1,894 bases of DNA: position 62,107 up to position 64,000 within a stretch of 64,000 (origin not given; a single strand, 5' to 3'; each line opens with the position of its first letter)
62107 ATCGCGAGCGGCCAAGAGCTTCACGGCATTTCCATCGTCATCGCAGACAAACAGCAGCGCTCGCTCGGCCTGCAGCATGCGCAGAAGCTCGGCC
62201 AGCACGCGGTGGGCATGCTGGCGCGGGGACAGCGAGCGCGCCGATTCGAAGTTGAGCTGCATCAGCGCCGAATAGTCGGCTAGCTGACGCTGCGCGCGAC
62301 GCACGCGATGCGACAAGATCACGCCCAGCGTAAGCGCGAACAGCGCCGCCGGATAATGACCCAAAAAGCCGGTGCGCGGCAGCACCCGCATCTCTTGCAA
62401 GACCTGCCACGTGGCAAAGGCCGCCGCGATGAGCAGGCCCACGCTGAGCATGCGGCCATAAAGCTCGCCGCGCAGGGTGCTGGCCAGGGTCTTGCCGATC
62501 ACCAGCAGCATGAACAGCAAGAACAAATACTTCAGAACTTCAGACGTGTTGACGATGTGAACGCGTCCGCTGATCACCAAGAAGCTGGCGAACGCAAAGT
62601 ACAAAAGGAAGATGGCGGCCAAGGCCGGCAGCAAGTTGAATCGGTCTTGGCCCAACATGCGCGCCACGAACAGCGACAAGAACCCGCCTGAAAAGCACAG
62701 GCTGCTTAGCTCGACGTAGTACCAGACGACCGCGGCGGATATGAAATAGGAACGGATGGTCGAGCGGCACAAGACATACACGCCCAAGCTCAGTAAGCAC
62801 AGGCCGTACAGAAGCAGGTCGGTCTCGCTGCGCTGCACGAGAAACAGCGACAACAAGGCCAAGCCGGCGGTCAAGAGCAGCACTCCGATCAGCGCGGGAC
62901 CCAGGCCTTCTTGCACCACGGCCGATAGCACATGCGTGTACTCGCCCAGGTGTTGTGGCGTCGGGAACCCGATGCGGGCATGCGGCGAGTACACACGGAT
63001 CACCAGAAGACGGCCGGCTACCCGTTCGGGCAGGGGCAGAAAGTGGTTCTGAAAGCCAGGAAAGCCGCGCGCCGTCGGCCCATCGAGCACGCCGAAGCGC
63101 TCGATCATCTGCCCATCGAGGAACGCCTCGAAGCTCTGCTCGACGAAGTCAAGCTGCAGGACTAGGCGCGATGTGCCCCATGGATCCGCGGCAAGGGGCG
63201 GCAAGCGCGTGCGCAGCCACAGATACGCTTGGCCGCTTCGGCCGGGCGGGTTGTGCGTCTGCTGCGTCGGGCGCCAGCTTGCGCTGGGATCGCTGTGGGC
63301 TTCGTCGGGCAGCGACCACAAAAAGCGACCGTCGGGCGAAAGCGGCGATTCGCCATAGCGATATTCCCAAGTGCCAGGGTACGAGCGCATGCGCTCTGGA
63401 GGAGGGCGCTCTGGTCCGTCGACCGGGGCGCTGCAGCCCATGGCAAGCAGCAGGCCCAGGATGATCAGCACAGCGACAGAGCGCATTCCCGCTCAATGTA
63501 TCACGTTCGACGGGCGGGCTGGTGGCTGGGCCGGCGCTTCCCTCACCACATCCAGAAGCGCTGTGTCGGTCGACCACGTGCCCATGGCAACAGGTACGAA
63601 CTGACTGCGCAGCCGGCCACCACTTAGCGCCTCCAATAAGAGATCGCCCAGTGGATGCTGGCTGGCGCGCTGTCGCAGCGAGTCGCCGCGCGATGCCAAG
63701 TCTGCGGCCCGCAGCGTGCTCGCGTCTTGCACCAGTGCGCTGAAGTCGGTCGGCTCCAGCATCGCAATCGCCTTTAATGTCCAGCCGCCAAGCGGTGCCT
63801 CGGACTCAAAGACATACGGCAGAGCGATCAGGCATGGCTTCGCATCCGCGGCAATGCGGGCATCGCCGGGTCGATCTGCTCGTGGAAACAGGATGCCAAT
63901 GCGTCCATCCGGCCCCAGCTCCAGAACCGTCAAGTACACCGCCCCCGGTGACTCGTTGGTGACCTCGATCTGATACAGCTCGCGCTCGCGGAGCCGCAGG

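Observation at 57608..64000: Translationally coupled pair of 7TM-sensor/GAF/HAMP-like receptor kinases, one active and one pseudokinase, behind a DUF4384 gene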

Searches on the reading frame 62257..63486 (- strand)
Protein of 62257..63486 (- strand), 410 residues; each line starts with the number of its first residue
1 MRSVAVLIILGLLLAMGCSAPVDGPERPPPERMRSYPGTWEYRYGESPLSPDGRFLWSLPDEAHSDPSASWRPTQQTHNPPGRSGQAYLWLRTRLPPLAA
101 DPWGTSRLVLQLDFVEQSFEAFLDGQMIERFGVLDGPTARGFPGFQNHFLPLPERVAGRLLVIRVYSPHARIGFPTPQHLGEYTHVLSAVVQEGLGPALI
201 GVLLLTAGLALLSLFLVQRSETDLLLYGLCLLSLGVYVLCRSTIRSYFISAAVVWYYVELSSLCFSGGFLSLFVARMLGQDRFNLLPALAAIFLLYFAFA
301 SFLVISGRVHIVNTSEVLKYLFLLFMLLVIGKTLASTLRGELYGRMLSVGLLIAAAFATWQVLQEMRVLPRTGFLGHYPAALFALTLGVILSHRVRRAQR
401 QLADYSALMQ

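Call 46: predict_structure(alignment_id=A2)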
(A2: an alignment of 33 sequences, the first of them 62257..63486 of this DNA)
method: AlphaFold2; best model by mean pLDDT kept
length: 410 residues; sequences in the alignment: 33
mean_pLDDT: 86.3   pTM: 0.82
mean pLDDT of the five models: 86.3, 85.7, 85.5, 84.8, 83.7
residues with pLDDT >= 90: 208; 70-90: 165; 50-70: 25; < 50: 12
segments of 3 or more residues with pLDDT < 50: 19-27
pLDDT, mean of each block of 10 residues (from residue 1): 74 60 47 85 92 90 56 92 93 85 72 93 95 91 92 90 94 91 88 88 95 89 91 95 86 92 95 88 89 97 92 92 95 89 78 91 88 80 83 82 85
secondary structure, 60 per line:
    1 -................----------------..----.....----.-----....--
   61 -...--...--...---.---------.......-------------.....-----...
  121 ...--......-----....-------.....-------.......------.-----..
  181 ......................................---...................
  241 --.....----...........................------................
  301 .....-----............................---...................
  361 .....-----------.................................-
elements in order: H2-17 E40-44 E72-74 E88-94 E108-112 E118-123 E126-131 H137-140 E148-152 E160-166 E179-182 H183-218 H222-240 H243-247 H252-278 H285-305 H311-338 H342-365 H377-409

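Call 49: fold_search(model_id=the predicted structure, library=pdb)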
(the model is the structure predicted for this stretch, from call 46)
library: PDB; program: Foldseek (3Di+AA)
matches with E <= 10: 680; with E <= 0.001: 85
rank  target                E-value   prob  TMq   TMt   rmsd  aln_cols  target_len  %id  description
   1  4ypj_A                1.8e-05  1.00  0.25  0.14   6.8       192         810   15  X-ray Structure of The Mutant of Glycoside Hydrolase (released 2015-04-29)
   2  8q2h                  2.0e-05  1.00  0.26  0.10   6.6       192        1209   16  beta-galactosidase from Bacillus circulans (released 2024-10-16)
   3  6d1n_A                5.5e-05  1.00  0.29  0.21   6.1       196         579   14  Apo structure of Bacteroides uniformis Beta-glucuronidase 1 (released 2018-10-17)
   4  7cwd                  6.1e-05  1.00  0.27  0.14   4.0       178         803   15  Crystal structure of beta-galactosidase II from Bacillus circulans in complex with beta-D-galactopyranosyl disaccharide (released 2020-12-09)
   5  6bjw                  6.8e-05  1.00  0.24  0.18   7.1       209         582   14  Eubacterium eligens Beta-glucuronidase (released 2018-07-25)
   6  7xyr                  8.4e-05  1.00  0.24  0.18   8.7       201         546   14  Cystal Structure of Beta-glucuronidase from Bacteroides thetaiotaomicron (released 2023-07-05)
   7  6u7i_C                9.8e-05  1.00  0.26  0.19   6.8       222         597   14  Faecalibacterium prausnitzii Beta-glucuronidase (released 2019-10-30)
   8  6d8g_A                1.1e-04  1.00  0.26  0.14   4.2       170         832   14  D341A D367A calcium binding mutant of Bacteroides uniformis beta-glucuronidase 2 (released 2018-10-17)
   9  6d89_B                1.1e-04  1.00  0.27  0.20   6.3       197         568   14  Bacteroides uniformis beta-glucuronidase 1 with N-terminal loop deletion (released 2018-10-17)
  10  6d50_A                1.3e-04  1.00  0.27  0.14   4.0       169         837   12  Bacteroides uniforms beta-glucuronidase 2 bound to D-glucaro-1,5-lactone (released 2018-10-17)
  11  6u7i_A                1.7e-04  1.00  0.23  0.16   5.6       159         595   16  Faecalibacterium prausnitzii Beta-glucuronidase (released 2019-10-30)
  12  6ld0_A                1.7e-04  1.00  0.22  0.15   4.6       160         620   14  Structure of Bifidobacterium dentium beta-glucuronidase complexed with C6-hexyl uronic isofagomine (released 2021-01-27)
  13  5uj6_A                2.1e-04  1.00  0.27  0.14   3.8       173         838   12  Crystal Structure of Bacteroides Uniformis beta-glucuronidase (released 2017-06-28)
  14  8dhl_A                2.2e-04  1.00  0.26  0.13   3.9       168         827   17  Tannerella forsythia beta-glucuronidase (L2) (released 2023-05-17)
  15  5uj6_B                2.3e-04  1.00  0.27  0.14   3.7       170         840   13  Crystal Structure of Bacteroides Uniformis beta-glucuronidase (released 2017-06-28)
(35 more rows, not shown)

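Call 52: search_protein_families(library=pfam, alignment_id=A2, max_evalue=1)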
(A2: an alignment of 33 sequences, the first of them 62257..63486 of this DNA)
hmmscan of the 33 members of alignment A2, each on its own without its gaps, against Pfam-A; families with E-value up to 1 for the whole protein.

A. member 1, window:62257-63486:- (410 aa): 1 family
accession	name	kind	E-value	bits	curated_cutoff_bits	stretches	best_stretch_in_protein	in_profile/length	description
PF07695.17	7TMR-DISM_7TM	-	2.2e-08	34.7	29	1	199-392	8-203/205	7TM diverse intracellular signalling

B. families by the number of members that match (of 33 scanned): 50 families (the first 25 are shown)
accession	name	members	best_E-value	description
PF07695.17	7TMR-DISM_7TM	33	2e-16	7TM diverse intracellular signalling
PF00069.31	Pkinase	28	2.5e-51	Protein kinase domain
PF07714.23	PK_Tyr_Ser-Thr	28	5.5e-33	Protein tyrosine and serine/threonine kinase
PF01590.32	GAF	24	5.6e-15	GAF domain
PF13185.12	GAF_2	24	4.4e-12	GAF domain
PF13492.12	GAF_3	23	6e-14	GAF domain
PF06293.20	Kdo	23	5.7e-07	Lipopolysaccharide kinase (Kdo/WaaP) family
PF01636.29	APH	21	2.2e-10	Phosphotransferase enzyme family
PF00672.30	HAMP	20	2.2e-07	HAMP domain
PF03109.22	ABC1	17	1.1e-05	ABC1 atypical kinase-like domain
PF17667.7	Pkinase_fungal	14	0.00095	Fungal protein kinase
PF01163.29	RIO1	14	0.0013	RIO domain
PF01817.26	CM_2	4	0.017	Chorismate mutase type II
PF00015.26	MCPsignal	2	2.1e-31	Methyl-accepting chemotaxis protein (MCP) signalling domain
PF12330.14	Haspin_kinase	2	0.0094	Haspin like kinase domain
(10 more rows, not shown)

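Call 69: search_protein_representatives(alignment_id=A4)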
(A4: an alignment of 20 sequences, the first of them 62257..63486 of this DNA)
Query: 20 sequences, 407 profile positions. Proteins with E-value up to 0.001 (for the whole library): 10267; up to 1e-10: 3682; up to 1e-30: 747. The best 150 are listed.
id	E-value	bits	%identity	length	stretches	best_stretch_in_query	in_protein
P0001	1.7e-156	537.4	-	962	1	7-407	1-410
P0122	9.8e-152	521.8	-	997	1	5-406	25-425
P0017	2.5e-145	500.7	-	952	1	14-406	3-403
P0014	1.2e-144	498.5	-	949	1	16-407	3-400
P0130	4.3e-144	496.6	-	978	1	5-407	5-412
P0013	8.7e-142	489.0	-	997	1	14-407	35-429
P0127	8.4e-139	479.2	-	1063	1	11-407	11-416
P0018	1.2e-137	475.3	-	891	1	6-395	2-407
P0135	2.3e-137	474.5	-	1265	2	12-404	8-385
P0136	2.0e-135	468.0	-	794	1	8-407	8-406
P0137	2.1e-134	464.7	-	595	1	8-406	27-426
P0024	5.9e-132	456.6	-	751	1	6-407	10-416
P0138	1.1e-126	439.3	-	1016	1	12-407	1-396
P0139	2.9e-124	431.3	-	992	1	10-407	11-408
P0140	3.4e-123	427.8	-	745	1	14-407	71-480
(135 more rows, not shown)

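Call 72: search_protein_families(library=pfam, alignment_id=A6, max_evalue=0.001)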
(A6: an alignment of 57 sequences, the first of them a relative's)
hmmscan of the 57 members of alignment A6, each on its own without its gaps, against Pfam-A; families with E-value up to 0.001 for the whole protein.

A. member 1, P0135 (1265 aa): 3 families
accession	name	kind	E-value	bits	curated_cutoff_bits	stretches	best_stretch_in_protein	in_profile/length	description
PF00211.25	Guanylate_cyc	-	3.8e-36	124.8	21.9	2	415-582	7-175/183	Adenylate and Guanylate cyclase catalytic domain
PF07695.17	7TMR-DISM_7TM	-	1e-19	71.7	29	2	180-369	9-202/205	7TM diverse intracellular signalling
PF00990.26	GGDEF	-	4e-05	23.9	23.8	0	1005-1105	28-131/161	Diguanylate cyclase, GGDEF domain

B. families by the number of members that match (of 57 scanned): 41 families (the first 25 are shown)
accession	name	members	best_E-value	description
PF07695.17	7TMR-DISM_7TM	56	1e-19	7TM diverse intracellular signalling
PF02518.31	HATPase_c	22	4.4e-34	Histidine kinase-, DNA gyrase B-, and HSP90-like ATPase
PF07228.17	SpoIIE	18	7.5e-41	Stage II sporulation protein E (SpoIIE)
PF00512.31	HisKA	16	1.1e-21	His Kinase A (phospho-acceptor) domain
PF00072.30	Response_reg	12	1e-51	Response regulator receiver domain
PF13185.12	GAF_2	10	1.5e-15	GAF domain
PF01590.32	GAF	9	2.1e-14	GAF domain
PF13492.12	GAF_3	9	8.7e-12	GAF domain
PF00990.26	GGDEF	7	9.3e-54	Diguanylate cyclase, GGDEF domain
PF00211.25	Guanylate_cyc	6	3.8e-36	Adenylate and Guanylate cyclase catalytic domain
PF01627.28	Hpt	4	2e-09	Hpt domain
PF00158.32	Sigma54_activat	2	3e-75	Sigma-54 interaction domain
PF00015.26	MCPsignal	2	1.1e-32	Methyl-accepting chemotaxis protein (MCP) signalling domain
PF25601.1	AAA_lid_14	2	2e-26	AAA+ ATPase lid domain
PF14532.12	Sigma54_activ_2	2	9.9e-21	Sigma-54 interaction domain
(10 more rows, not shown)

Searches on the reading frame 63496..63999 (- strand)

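Call 5: search_protein_families(library=pfam, proteins=[window:63496-63999:-], max_evalue=0.1)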
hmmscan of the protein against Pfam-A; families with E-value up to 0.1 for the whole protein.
window:63496-63999:- (168 aa): 1 family
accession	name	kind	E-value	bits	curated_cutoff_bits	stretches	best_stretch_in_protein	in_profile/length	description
PF14326.11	DUF4384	-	0.0003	21.3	27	1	10-79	9-77/81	Domain of unknown function (DUF4384)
